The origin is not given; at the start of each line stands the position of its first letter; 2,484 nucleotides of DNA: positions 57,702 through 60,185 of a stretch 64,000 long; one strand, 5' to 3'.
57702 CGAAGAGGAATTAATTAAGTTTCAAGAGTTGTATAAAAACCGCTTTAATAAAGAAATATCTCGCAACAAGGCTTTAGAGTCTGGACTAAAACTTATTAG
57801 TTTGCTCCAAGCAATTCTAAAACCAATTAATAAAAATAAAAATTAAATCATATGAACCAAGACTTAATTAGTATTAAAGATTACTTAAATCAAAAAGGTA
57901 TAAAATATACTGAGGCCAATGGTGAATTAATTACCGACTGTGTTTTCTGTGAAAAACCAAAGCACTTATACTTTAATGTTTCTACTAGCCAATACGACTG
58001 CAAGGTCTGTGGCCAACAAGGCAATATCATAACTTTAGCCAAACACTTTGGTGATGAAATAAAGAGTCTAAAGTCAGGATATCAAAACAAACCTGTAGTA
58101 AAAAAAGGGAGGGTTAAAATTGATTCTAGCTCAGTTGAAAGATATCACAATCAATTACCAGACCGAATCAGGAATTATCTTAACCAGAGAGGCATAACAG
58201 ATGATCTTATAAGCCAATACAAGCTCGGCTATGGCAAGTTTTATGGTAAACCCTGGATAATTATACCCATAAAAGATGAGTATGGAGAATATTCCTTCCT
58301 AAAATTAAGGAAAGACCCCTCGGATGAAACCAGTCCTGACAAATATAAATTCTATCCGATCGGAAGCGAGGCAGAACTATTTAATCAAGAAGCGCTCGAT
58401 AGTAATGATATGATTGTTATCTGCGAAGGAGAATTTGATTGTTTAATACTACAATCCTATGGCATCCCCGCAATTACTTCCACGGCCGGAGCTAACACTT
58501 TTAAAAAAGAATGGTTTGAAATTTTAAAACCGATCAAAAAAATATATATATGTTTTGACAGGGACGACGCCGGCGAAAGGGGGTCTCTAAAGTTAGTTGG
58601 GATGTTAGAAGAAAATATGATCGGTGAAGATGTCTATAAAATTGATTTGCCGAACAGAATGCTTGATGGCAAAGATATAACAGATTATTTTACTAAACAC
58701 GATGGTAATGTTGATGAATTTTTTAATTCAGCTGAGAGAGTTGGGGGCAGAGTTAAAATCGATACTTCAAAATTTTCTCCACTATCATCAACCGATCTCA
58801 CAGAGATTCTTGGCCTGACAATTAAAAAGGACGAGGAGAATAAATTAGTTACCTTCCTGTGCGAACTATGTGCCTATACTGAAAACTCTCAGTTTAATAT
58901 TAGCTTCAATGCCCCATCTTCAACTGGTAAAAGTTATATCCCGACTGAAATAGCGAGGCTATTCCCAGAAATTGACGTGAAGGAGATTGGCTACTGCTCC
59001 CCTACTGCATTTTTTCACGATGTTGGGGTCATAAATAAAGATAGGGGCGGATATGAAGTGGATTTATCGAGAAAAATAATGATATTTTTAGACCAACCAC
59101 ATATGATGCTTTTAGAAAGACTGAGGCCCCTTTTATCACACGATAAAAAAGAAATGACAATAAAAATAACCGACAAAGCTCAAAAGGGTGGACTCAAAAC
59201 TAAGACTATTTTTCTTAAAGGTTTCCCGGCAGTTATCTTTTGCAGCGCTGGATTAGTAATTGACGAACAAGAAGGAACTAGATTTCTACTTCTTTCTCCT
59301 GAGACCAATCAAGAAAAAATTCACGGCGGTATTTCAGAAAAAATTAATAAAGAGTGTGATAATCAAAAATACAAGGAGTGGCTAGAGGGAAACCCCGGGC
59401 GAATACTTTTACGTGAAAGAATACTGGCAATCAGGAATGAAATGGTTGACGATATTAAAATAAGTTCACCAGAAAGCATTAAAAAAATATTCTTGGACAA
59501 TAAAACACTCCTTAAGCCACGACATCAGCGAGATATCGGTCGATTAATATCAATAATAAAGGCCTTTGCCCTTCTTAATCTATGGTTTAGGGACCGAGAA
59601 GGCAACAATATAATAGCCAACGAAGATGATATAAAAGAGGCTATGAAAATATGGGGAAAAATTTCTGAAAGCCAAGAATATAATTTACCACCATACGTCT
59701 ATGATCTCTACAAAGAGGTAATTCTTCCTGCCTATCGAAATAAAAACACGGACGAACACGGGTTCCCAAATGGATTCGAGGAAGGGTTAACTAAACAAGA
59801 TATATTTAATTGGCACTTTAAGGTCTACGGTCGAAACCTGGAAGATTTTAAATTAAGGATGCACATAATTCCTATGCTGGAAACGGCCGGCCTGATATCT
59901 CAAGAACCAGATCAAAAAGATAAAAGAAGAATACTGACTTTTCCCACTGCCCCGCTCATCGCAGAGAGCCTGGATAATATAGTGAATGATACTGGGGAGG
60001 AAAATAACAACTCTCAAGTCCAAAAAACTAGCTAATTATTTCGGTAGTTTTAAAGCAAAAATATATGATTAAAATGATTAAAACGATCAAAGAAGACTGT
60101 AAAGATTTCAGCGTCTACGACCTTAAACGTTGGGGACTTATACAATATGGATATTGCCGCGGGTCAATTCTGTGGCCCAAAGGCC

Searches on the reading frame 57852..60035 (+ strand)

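Call 104: search_protein_families(library=pfam, proteins=[window:57852-60035:+], max_evalue=0.1)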
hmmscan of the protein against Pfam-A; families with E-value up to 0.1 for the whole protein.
window:57852-60035:+ (727 aa): 7 families
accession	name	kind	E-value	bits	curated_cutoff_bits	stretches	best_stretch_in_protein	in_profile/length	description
PF13155.12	Toprim_2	-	1.3e-09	38.7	22.1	1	189-279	1-87/88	Toprim-like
PF01751.28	Toprim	-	2.2e-07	31.4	23.1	1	188-253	2-81/96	Toprim domain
PF13662.12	Toprim_4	-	8.5e-07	29.6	25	1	187-254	2-76/85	Toprim domain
PF13362.12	Toprim_3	-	0.00035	21.4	27.2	1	188-282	2-91/95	Toprim domain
PF08275.17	DNAG_N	-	0.007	16.9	26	1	101-128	9-36/128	DNA primase catalytic core, N-terminal domain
PF13463.12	HTH_27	-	0.049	14.3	22.2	0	671-699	37-65/68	Winged helix DNA-binding domain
PF07067.16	DUF1340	-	0.081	12.8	25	0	24-81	74-134/236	Protein of unknown function (DUF1340)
